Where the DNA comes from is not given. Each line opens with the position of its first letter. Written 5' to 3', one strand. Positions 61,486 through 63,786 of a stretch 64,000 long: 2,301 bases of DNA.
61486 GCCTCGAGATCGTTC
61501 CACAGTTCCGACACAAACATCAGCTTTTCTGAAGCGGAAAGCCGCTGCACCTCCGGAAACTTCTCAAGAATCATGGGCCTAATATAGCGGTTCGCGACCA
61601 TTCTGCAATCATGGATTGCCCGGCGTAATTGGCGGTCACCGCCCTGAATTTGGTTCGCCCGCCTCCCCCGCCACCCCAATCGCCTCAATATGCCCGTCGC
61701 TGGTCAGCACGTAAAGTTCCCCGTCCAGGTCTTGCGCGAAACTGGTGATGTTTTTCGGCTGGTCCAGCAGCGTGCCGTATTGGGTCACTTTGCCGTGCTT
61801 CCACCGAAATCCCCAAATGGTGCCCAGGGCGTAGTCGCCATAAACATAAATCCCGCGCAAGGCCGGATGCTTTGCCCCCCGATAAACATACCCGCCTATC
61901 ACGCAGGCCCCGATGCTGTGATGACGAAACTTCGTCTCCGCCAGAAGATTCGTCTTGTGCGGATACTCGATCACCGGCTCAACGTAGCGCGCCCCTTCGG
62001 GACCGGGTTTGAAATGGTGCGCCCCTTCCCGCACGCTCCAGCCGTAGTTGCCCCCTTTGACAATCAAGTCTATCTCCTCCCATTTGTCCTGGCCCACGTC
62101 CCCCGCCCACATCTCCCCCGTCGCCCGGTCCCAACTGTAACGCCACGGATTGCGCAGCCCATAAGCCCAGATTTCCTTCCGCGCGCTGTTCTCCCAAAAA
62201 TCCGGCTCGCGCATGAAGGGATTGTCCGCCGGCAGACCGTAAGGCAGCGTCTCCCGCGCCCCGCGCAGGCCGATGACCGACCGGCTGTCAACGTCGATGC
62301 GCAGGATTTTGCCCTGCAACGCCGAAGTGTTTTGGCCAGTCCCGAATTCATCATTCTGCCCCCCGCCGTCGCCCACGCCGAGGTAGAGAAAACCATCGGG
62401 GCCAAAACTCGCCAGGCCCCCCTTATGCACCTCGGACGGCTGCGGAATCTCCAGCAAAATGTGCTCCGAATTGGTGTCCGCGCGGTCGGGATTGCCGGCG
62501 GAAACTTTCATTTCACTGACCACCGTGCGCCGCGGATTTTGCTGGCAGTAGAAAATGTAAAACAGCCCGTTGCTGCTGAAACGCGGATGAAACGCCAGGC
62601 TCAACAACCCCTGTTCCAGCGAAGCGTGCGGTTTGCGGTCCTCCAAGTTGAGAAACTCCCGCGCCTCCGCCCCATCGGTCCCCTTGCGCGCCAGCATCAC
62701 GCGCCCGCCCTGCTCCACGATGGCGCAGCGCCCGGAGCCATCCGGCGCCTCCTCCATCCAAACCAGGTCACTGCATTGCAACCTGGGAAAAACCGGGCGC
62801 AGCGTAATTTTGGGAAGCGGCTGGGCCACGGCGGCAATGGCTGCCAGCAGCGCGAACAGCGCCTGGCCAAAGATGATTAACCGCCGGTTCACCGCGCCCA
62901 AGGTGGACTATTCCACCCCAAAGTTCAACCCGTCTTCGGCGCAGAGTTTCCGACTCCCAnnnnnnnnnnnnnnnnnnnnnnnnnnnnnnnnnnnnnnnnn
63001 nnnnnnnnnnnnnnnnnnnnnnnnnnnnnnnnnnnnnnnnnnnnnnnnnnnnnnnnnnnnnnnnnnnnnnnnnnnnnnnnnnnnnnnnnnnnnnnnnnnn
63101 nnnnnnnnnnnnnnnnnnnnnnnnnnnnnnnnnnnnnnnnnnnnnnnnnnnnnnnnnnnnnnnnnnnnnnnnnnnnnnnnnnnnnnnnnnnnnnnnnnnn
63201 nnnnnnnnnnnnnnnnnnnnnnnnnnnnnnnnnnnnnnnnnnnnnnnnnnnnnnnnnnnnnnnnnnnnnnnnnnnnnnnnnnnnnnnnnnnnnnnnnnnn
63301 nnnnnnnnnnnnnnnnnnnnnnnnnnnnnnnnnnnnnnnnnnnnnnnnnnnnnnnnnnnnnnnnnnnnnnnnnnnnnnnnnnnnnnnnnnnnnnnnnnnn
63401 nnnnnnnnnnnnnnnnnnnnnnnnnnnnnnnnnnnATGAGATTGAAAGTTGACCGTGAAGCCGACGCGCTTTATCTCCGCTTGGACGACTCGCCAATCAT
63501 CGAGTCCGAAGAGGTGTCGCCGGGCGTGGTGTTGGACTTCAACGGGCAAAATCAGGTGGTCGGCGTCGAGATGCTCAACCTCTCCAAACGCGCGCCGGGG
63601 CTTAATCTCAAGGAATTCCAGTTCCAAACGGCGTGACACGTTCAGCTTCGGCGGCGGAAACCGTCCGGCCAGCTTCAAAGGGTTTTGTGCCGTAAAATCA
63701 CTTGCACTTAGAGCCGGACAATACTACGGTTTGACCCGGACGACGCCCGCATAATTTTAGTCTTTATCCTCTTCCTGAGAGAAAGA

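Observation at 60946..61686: ParE/antitoxin cassette flanked by ~86-bp direct repeats that duplicate a gene end, an intergenic spacer and a gene start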

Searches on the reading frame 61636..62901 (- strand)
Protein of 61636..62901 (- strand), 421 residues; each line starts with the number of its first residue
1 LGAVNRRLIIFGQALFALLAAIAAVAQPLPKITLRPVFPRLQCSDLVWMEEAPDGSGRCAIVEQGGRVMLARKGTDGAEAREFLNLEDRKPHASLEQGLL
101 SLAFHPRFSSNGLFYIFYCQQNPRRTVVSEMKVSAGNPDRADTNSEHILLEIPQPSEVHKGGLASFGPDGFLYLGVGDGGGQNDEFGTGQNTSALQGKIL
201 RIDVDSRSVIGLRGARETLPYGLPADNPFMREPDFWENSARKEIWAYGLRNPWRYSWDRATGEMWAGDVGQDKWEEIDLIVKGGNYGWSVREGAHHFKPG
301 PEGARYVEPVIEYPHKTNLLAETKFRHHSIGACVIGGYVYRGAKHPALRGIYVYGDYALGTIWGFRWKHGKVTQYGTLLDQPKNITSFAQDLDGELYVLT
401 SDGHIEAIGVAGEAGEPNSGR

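Call 7: search_protein_families(library=pfam, proteins=[window:61636-62901:-], max_evalue=0.01)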
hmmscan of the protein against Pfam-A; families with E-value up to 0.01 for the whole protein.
window:61636-62901:- (421 aa): 1 family
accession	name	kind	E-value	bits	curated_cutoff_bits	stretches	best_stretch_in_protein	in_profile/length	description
PF07995.17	GSDH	-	1.8e-40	139.7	25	1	49-403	7-328/332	Glucose / Sorbosone dehydrogenase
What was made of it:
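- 61636..62901 (-): PQQ-dependent glucose/sorbosone dehydrogenase (GSDH), 421 aa. The Pfam domain ends at residue 403 and the repeat starts at residue 406. Pfam PF07995, E=2e-40 (call 7).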

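Call 8: find_encoding_contigs(protein=window:61636-62901:-, flank=6000, max_places=10)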
Protein window:61636-62901:- (421 aa): 3 contigs read that carry it; 2 places shown.
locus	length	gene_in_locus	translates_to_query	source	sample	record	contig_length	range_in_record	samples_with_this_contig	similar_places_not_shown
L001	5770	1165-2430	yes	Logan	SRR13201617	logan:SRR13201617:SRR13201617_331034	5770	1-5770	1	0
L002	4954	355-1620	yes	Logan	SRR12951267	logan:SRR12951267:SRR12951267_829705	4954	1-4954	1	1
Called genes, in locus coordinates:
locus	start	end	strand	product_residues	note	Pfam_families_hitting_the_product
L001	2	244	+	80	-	?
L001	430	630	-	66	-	PF10049:DUF2283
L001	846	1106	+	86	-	-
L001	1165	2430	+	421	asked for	PF07995:GSDH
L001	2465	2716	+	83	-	PF09720:Unstab_antitox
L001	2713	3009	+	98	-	PF05016:ParE_toxin (weak)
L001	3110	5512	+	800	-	PF09586:YfhO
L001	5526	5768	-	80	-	?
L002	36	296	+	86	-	-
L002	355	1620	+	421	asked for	PF07995:GSDH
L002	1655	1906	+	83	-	PF09720:Unstab_antitox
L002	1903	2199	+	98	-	PF05016:ParE_toxin (weak)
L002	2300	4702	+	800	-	PF09586:YfhO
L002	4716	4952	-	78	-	?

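Call 20: find_homologous_proteins(query=window:61636-62901:-, max_evalue=1e-40)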
Query window:61636-62901:- (421 aa): 7845 proteins with E <= 1e-40 among 8000 candidates; the best 120 are listed.
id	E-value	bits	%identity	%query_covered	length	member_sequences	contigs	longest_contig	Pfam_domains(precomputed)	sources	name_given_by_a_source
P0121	1.2e-292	988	100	100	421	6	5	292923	PF07995.18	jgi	jgi:glucose/arabinose dehydrogenase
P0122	8.1e-225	765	79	96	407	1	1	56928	PF07995.18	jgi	jgi:glucose/arabinose dehydrogenase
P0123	4.2e-223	759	77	97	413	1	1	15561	PF07995.18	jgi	jgi:glucose/arabinose dehydrogenase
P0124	4.4e-223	759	78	95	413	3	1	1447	PF07995.18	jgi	-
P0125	5.8e-223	759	79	92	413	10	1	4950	PF07995.18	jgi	jgi:glucose/arabinose dehydrogenase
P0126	2.3e-222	757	79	93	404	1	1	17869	PF07995.18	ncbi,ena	-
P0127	4.1e-222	756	78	97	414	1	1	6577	PF07995.18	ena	-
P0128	1.3e-220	751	78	95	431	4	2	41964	PF07995.18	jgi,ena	jgi:glucose/arabinose dehydrogenase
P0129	1.0e-219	748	77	97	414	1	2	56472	PF07995.18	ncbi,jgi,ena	-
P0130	1.5e-219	747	75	97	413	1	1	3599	PF07995.18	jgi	jgi:glucose/arabinose dehydrogenase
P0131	1.6e-218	744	77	97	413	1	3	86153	PF07995.18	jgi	jgi:glucose/arabinose dehydrogenase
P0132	2.1e-218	744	77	95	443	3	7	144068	PF07995.18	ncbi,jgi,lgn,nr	ncbi:MAG TPA: PQQ-dependent sugar dehydrogenase [Candidatus Baltobacteraceae bacterium]|jgi:glucose/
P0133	5.3e-218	742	77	97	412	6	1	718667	PF07995.18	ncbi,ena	-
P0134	6.1e-218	742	76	97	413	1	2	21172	PF07995.18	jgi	jgi:glucose/arabinose dehydrogenase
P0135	1.8e-217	740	76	97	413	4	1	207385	PF07995.18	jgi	jgi:glucose/arabinose dehydrogenase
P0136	4.3e-217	739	77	95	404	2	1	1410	PF07995.18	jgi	jgi:glucose/arabinose dehydrogenase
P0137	5.3e-217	739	77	95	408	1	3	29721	PF07995.18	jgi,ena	-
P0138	8.5e-217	738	74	97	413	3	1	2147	PF07995.18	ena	-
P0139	5.8e-216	736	76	95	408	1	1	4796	PF07995.18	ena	-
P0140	9.4e-216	735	76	95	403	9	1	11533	PF07995.18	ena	-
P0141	3.8e-215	733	76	95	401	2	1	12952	PF07995.18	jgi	jgi:glucose/arabinose dehydrogenase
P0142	7.9e-215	732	75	97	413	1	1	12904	PF07995.18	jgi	jgi:glucose/arabinose dehydrogenase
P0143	2.0e-214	730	74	98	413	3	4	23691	PF07995.18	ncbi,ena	-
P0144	3.5e-214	730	74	98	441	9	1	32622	PF07995.18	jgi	jgi:glucose/arabinose dehydrogenase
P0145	9.2e-214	728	76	94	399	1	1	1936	PF07995.18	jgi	jgi:glucose/arabinose dehydrogenase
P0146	3.7e-213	726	75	94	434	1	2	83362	PF07995.18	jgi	jgi:glucose/arabinose dehydrogenase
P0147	6.0e-212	722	76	96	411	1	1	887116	PF07995.18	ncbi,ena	-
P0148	1.4e-211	721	75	96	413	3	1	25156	PF07995.18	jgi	jgi:glucose/arabinose dehydrogenase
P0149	1.1e-210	718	75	95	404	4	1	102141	PF07995.18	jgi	-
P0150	3.5e-210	716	72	97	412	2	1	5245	PF07995.18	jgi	jgi:glucose/arabinose dehydrogenase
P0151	8.9e-210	715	74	95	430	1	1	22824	PF07995.18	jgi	jgi:glucose/arabinose dehydrogenase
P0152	1.3e-209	715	75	95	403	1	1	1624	PF07995.18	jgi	jgi:glucose/arabinose dehydrogenase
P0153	3.2e-209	713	72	97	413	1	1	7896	PF07995.18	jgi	jgi:glucose/arabinose dehydrogenase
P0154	7.8e-209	712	73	95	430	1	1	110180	PF07995.18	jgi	jgi:glucose/arabinose dehydrogenase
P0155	9.5e-209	712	72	98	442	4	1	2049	PF07995.18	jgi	jgi:glucose/arabinose dehydrogenase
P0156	6.4e-208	709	74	92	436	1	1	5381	PF07995.18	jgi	jgi:glucose/arabinose dehydrogenase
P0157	1.0e-207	708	74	91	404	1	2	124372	PF07995.18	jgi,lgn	jgi:glucose/arabinose dehydrogenase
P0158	5.9e-205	699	71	97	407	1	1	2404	PF07995.18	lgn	-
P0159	8.1e-205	699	71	97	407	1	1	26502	PF07995.18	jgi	-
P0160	9.5e-205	699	71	97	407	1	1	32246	PF07995.18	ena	-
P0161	1.2e-204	698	73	95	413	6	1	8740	PF07995.18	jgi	-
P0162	5.0e-204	696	71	97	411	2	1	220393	PF07995.18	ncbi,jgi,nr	ncbi:MAG TPA: PQQ-dependent sugar dehydrogenase [Verrucomicrobiae bacterium]|jgi:glucose/arabinose d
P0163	3.8e-202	690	72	95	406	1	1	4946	PF07995.18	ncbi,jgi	ncbi:MAG TPA: PQQ-dependent sugar dehydrogenase [Verrucomicrobiae bacterium]|jgi:glucose/arabinose d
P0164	4.0e-200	683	72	93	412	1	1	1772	PF07995.18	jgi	jgi:glucose/arabinose dehydrogenase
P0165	8.5e-200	682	72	91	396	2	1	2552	PF07995.18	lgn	-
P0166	5.0e-198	676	69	98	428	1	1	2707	PF07995.18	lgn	-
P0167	2.5e-197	674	68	94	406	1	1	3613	PF07995.18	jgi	jgi:glucose/arabinose dehydrogenase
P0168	1.8e-191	655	67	96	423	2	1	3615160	PF07995.18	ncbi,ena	-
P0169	1.2e-187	642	72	87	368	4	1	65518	PF07995.18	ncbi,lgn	ncbi:MAG TPA: PQQ-dependent sugar dehydrogenase [Verrucomicrobiae bacterium]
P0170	1.3e-186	639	72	87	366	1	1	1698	PF07995.18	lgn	-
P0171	1.0e-184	633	65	96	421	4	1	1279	PF07995.18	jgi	jgi:glucose/arabinose dehydrogenase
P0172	2.2e-184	631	72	86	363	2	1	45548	PF07995.18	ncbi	ncbi:MAG TPA: PQQ-dependent sugar dehydrogenase [Verrucomicrobiae bacterium]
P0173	6.9e-184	630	72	87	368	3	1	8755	PF07995.18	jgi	jgi:glucose/arabinose dehydrogenase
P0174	1.8e-182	625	64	96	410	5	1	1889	PF07995.18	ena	-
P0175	5.7e-180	617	69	86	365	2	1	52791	PF07995.18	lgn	-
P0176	1.1e-178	613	66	93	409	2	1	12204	PF07995.18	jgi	jgi:glucose/arabinose dehydrogenase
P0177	1.4e-178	612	65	92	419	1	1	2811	PF07995.18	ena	-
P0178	1.6e-178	612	66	93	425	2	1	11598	PF07995.18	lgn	-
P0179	1.5e-177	609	64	91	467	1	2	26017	PF07995.18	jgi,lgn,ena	-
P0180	2.4e-177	608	65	95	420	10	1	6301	PF07995.18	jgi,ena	jgi:glucose/arabinose dehydrogenase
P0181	2.7e-177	608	64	94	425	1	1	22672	PF07995.18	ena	-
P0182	4.6e-177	607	65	95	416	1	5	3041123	PF07995.18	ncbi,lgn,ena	-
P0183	1.7e-176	605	65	95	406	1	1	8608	PF07995.18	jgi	jgi:glucose/arabinose dehydrogenase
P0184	1.9e-176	605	65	92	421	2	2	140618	PF07995.18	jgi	jgi:glucose/arabinose dehydrogenase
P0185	2.2e-176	605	62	97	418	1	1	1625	PF07995.18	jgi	jgi:glucose/arabinose dehydrogenase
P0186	7.3e-176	603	66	93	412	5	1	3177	PF07995.18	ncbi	-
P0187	1.2e-175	603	61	97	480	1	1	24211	PF07995.18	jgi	jgi:quinoprotein glucose dehydrogenase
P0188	1.4e-174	599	62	96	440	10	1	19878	PF07995.18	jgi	jgi:quinoprotein glucose dehydrogenase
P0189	3.2e-174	598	63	95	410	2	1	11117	PF07995.18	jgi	jgi:glucose/arabinose dehydrogenase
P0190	3.3e-174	598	62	97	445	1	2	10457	PF07995.18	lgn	-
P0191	3.5e-174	598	63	95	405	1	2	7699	PF07995.18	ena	-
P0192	4.1e-174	598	63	97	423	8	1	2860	PF07995.18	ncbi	-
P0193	4.4e-174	597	63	96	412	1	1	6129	PF07995.18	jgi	jgi:glucose/arabinose dehydrogenase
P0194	5.1e-174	597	62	96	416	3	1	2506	PF07995.18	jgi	jgi:glucose/arabinose dehydrogenase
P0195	1.0e-173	596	64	91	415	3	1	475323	PF07995.18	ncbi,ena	-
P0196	1.3e-173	596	63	98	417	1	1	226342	PF07995.18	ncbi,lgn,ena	-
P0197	1.6e-173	596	62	98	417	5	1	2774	PF07995.18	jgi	jgi:glucose/arabinose dehydrogenase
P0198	2.1e-173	595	62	97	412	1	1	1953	PF07995.18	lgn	-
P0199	3.0e-173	595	65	92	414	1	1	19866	PF07995.18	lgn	-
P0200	5.3e-173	594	65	91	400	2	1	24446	PF07995.18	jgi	-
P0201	6.2e-173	594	63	94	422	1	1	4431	PF07995.18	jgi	jgi:glucose/arabinose dehydrogenase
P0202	8.7e-173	593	63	91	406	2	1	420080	PF07995.18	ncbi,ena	-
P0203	9.3e-173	593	62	97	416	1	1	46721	PF07995.18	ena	-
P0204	1.2e-172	593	63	91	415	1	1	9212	PF07995.18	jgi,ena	-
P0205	1.3e-172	593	63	94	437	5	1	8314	PF07995.18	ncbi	-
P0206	1.3e-172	593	62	92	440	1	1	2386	PF07995.18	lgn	-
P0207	3.3e-172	591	65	90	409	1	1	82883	PF07995.18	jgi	jgi:glucose/arabinose dehydrogenase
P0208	4.4e-172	591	62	96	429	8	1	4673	PF07995.18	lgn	-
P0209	5.9e-172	590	62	95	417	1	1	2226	PF07995.18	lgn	-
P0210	5.9e-172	590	62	95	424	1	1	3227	PF07995.18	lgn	-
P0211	1.1e-171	590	59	97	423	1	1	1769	PF07995.18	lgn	-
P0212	1.5e-171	589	63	98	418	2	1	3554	PF07995.18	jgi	-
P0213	1.6e-171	589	61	97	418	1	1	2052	PF07995.18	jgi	jgi:glucose/arabinose dehydrogenase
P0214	1.6e-171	589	62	95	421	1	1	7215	PF07995.18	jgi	jgi:quinoprotein glucose dehydrogenase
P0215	1.7e-171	589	61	94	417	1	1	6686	PF07995.18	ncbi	-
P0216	2.2e-171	589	61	94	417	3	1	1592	PF07995.18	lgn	-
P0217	2.5e-171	588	64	92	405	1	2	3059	PF07995.18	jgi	jgi:glucose/arabinose dehydrogenase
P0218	2.8e-171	588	63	91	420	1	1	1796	PF07995.18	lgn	-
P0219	3.9e-171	588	62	97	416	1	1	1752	PF07995.18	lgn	-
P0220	3.9e-171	588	63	96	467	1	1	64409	PF07995.18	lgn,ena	-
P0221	5.9e-171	587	61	95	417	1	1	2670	PF07995.18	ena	-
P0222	6.7e-171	587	62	94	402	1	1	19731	PF07995.18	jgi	jgi:glucose/arabinose dehydrogenase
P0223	8.9e-171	587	63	91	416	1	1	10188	PF07995.18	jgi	jgi:glucose/arabinose dehydrogenase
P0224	1.0e-170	586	62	94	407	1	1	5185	PF07995.18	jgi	jgi:glucose/arabinose dehydrogenase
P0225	1.0e-170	586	64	94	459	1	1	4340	PF07995.18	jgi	jgi:glucose/arabinose dehydrogenase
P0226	1.0e-170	586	62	90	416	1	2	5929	PF07995.18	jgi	jgi:glucose/arabinose dehydrogenase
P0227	1.5e-170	586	63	94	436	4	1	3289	PF07995.18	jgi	jgi:glucose/arabinose dehydrogenase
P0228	2.2e-170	585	61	96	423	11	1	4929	PF07995.18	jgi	jgi:glucose/arabinose dehydrogenase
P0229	2.4e-170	585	62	93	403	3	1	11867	PF07995.18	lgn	-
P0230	3.0e-170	585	62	93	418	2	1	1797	PF07995.18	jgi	jgi:glucose/arabinose dehydrogenase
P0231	3.6e-170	585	62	92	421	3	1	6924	PF07995.18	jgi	jgi:glucose/arabinose dehydrogenase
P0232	3.8e-170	585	60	96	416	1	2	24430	PF07995.18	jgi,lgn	jgi:glucose/arabinose dehydrogenase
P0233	5.4e-170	584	60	96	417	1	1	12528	PF07995.18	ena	-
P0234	7.2e-170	584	63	96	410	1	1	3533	PF07995.18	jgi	jgi:glucose/arabinose dehydrogenase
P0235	8.2e-170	583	61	95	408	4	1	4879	PF07995.18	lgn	-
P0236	8.5e-170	583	62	97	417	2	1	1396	PF07995.18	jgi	jgi:glucose/arabinose dehydrogenase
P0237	9.2e-170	583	59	98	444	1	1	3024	PF07995.18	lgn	-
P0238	9.8e-170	583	63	96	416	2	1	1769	PF07995.18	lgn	-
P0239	1.2e-169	583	62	94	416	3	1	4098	PF07995.18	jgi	jgi:glucose/arabinose dehydrogenase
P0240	1.4e-169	583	62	98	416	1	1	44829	PF07995.18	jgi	jgi:glucose/arabinose dehydrogenase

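Call 22: find_encoding_contigs(protein=P0122, flank=6000, max_places=3)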
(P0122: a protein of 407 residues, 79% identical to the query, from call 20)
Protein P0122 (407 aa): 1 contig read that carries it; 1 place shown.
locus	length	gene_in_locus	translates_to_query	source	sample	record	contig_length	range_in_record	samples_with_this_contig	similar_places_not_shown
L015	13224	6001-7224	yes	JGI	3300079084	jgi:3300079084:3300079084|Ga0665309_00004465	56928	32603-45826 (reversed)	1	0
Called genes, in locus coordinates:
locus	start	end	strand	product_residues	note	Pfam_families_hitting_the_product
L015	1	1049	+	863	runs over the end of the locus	PF02623:FliW, PF08241:Methyltransf_11 (faint), PF13649:Methyltransf_25 (faint), PF08242:Methyltransf_12 (weak), PF13489:Methyltransf_23 (weak)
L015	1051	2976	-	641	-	PF03629:SASA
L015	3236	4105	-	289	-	PF07963:N_methyl (weak)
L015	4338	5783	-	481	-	PF00079:Serpin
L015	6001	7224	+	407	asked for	PF07995:GSDH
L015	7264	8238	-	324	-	PF07963:N_methyl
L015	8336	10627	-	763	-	-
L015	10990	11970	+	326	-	PF00291:PALP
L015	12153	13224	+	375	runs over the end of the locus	PF07497:Rho_RNA_bind, PF00006:ATP-synt_ab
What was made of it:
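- Relative L015 has DH...PALP-Rho without yfhO between them. yfhO therefore moved into this position in the window lineage (call 22).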

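Call 23: find_encoding_contigs(protein=P0133, flank=6000, max_places=3)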
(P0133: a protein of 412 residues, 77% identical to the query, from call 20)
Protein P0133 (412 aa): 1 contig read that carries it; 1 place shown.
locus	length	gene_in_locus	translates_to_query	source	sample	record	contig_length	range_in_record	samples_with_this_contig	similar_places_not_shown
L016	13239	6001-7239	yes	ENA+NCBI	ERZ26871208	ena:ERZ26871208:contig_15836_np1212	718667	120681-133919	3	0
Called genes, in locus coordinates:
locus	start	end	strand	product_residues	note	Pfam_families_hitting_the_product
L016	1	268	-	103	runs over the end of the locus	PF00830:Ribosomal_L28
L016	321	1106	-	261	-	-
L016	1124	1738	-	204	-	-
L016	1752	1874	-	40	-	-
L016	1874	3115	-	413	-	PF01408:GFO_IDH_MocA, PF03435:Sacchrp_dh_NADP (weak), PF22725:GFO_IDH_MocA_C3, PF02894:GFO_IDH_MocA_C (weak)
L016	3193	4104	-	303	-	PF01261:AP_endonuc_2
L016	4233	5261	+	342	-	PF02424:ApbE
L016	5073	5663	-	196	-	-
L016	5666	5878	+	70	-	-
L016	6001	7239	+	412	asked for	PF07995:GSDH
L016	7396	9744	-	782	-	PF00521:DNA_topoisoIV, PF03989:DNA_gyraseA_C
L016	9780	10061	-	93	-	PF00521:DNA_topoisoIV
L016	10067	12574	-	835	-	PF02518:HATPase_c, PF00204:DNA_gyraseB, PF01751:Toprim, PF00986:DNA_gyraseB_C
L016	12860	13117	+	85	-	-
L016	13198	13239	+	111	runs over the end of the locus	-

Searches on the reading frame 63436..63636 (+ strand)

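Call 7: search_protein_families(library=pfam, proteins=[window:63436-63636:+], max_evalue=0.01)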
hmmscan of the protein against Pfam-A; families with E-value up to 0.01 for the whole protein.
window:63436-63636:+ (66 aa): 1 family
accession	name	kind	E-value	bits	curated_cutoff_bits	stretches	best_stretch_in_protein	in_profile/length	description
PF10049.14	DUF2283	-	2.5e-16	60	23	1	4-50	3-49/49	Protein of unknown function (DUF2283)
